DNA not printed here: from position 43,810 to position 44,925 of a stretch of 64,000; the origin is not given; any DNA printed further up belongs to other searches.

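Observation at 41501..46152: tRNA-Ile islet: DNA glycosylase between two membrane proteins sharing a GATase-like domain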

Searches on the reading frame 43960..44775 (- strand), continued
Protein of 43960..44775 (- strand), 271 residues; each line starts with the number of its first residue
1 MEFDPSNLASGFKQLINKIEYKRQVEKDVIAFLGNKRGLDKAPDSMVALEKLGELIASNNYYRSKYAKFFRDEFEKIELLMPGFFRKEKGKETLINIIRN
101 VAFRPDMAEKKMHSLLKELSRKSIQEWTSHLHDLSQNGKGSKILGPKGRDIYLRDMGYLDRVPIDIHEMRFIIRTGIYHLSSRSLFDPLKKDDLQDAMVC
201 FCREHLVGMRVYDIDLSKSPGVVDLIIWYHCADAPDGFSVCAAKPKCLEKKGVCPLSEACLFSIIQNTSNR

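Call 94: search_protein_families(library=padloc, proteins=[L101:46-3654:+, L101:3697-5037:+, L101:5078-6673:-, L101:6670-7773:-, L101:9049-13389:-], max_evalue=0.001)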
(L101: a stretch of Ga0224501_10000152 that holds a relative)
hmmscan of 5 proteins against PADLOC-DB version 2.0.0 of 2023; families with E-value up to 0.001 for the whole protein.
L101:46-3654:+ (1202 aa): 70 families (the best 25 are shown)
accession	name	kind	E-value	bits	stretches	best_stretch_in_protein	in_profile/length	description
PDLC03604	REase_MTase_IIG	-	3.6e-57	192.1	1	611-1053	527-960/1011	Type IIG restriction enzyme-methyltransferase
PDLC03313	MTase_II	-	3.1e-55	185.8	2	615-1028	140-516/563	Type II methyltransferase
PDLC03335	MTase_II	-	4e-51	172.4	2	618-1030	194-574/607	Type II methyltransferase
PDLC03630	REase_MTase_IIG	-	7.6e-50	167.7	2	193-475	232-498/1100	Type IIG restriction enzyme-methyltransferase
PDLC03226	MTase_II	-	6.5e-46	155.1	1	619-1048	128-551/579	Type II methyltransferase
PDLC03612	REase_MTase_IIG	-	2e-44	150.2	1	616-1050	803-1207/1247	Type IIG restriction enzyme-methyltransferase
PDLC02529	PglX|PglXI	-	3.3e-40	135.7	2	618-1007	356-730/1189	PglX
PDLC03250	MTase_II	-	5.9e-38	129.1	2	619-1022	340-701/775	Type II methyltransferase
PDLC03245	MTase_II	-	3.6e-30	103.1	2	615-1049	152-550/577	Type II methyltransferase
PDLC03629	REase_MTase_IIG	-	4.4e-29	98.9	1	620-1052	571-989/1182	Type IIG restriction enzyme-methyltransferase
PDLC03338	MTase_II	-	1.3e-27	94.8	2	615-720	241-343/604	Type II methyltransferase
PDLC03601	REase_MTase_IIG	-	5.8e-27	91.9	1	620-1030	674-1055/1110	Type IIG restriction enzyme-methyltransferase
PDLC03235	MTase_II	-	2.1e-26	90.9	2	619-771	246-397/648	Type II methyltransferase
PDLC03609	REase_MTase_IIG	-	3.2e-25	86.1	1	620-1049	558-950/1066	Type IIG restriction enzyme-methyltransferase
PDLC04134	mad2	-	6.1e-24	82.7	2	294-437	219-335/492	mads_2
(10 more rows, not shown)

L101:3697-5037:+ (446 aa): 51 families (the best 25 are shown)
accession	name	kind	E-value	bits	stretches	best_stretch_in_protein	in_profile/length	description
PDLC03322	MTase_II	-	4.2e-56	188.7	1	13-423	21-428/446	Type II methyltransferase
PDLC03239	MTase_II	-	9.1e-39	131.4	1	15-280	50-310/442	Type II methyltransferase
PDLC03362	MTase_II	-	4.9e-36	122.5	1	18-398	31-403/438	Type II methyltransferase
PDLC03224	MTase_II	-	2.8e-30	103.6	1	31-401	67-450/481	Type II methyltransferase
PDLC03380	MTase_II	-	3.1e-30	103.7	1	10-302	13-309/393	Type II methyltransferase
PDLC03364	MTase_II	-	1.8e-26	91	1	21-296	22-279/380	Type II methyltransferase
PDLC03369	MTase_II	-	9.2e-24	82.1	2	27-101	110-185/532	Type II methyltransferase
PDLC03353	MTase_II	-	3.6e-22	77.2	2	31-91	187-243/260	Type II methyltransferase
PDLC03377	MTase_II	-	1.3e-20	71.5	1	26-395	90-471/504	Type II methyltransferase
PDLC03350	MTase_II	-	5.5e-20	70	2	37-100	234-297/312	Type II methyltransferase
PDLC03325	MTase_II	-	1.6e-16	58.1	1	31-98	64-133/426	Type II methyltransferase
PDLC03376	MTase_II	-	7e-15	53.5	1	24-98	25-98/249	Type II methyltransferase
PDLC03312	MTase_II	-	1.7e-14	50.5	1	26-122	189-282/1344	Type II methyltransferase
PDLC03351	MTase_II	-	5.4e-13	46.8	1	31-121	121-211/348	Type II methyltransferase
PDLC03354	MTase_II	-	5.6e-13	46.7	1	32-129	316-415/425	Type II methyltransferase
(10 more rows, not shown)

L101:5078-6673:- (531 aa): 19 families
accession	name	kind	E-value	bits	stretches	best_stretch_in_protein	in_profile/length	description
PDLC04105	HerA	-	2.9e-28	96.8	2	365-507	377-522/576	-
PDLC04103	HerA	-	3.6e-20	69.8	2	405-521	440-557/579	-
PDLC01055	HerA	-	6.1e-20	69.5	2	338-477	354-486/532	Type III coevolved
PDLC04140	mad8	-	1.3e-18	65.6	1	163-524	27-303/314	mads_8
PDLC04098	HerA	-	2.4e-18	64.1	1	365-507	482-633/686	-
PDLC04102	HerA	-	5.5e-18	62.6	1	361-508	459-607/654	-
PDLC04106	HerA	-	8.1e-17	59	1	367-509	469-617/667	-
PDLC02188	HerA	-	4.4e-15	53.5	1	366-524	376-546/578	-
PDLC04100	HerA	-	3.7e-14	50.3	1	367-509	400-544/580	-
PDLC02684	DndH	-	5.7e-14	48.6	1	149-422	1352-1614/1715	DndH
PDLC02185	HerA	-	1.1e-13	48.8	1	368-519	407-560/585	-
PDLC04104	HerA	-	3.2e-11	40.6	1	369-507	182-323/379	-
PDLC04097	HerA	-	1e-10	38.9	1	368-522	433-594/618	-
PDLC02685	DndH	-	1e-08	31.4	1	316-421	1469-1576/1678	DndH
PDLC02682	DndH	-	9.7e-06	21.1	0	155-188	1329-1362/1686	DndH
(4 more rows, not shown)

L101:6670-7773:- (367 aa): 0 families

L101:9049-13389:- (1446 aa): 0 families

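Call 100: search_dna_similar(query=window:43960-44775:-, collection=plasmids, mode=protein, max_evalue=0.001, max_rows=10)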
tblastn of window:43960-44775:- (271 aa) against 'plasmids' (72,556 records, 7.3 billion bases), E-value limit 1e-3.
No match.

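Call 112: find_encoding_contigs(protein=P0019, flank=7000, max_places=2)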
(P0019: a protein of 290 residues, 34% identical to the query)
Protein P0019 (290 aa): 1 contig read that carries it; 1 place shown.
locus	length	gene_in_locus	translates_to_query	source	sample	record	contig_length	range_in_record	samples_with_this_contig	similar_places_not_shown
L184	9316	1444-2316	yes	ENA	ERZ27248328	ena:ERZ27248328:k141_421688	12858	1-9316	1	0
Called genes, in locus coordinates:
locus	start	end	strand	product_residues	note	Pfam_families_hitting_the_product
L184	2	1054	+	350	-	?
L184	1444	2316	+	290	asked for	-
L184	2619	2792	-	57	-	PF01402:RHH_1, PF12651:RHH_3 (weak)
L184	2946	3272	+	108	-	-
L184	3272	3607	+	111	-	-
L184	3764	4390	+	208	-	-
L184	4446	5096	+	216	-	-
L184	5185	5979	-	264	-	PF13230:GATase_4, PF13522:GATase_6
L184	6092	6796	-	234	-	-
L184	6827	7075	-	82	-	PF28009:SCO5918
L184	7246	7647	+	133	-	-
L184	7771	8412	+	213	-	-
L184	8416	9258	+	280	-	-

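Call 113: find_encoding_contigs(protein=P0018, flank=7000, max_places=2)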
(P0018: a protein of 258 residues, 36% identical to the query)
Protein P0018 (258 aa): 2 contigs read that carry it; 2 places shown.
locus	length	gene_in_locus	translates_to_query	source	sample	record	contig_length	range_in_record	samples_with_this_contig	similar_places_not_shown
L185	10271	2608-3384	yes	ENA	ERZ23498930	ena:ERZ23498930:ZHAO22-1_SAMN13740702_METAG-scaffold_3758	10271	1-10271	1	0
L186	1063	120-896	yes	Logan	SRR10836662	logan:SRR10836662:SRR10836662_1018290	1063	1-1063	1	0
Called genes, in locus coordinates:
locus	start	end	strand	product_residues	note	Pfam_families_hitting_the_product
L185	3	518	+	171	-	?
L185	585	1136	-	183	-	PF00805:Pentapeptide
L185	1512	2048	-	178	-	-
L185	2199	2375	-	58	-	-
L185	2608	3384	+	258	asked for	-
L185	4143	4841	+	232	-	-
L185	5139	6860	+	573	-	PF00801:PKD, PF18911:PKD_4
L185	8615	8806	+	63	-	-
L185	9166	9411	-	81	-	-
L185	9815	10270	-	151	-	?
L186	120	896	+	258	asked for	-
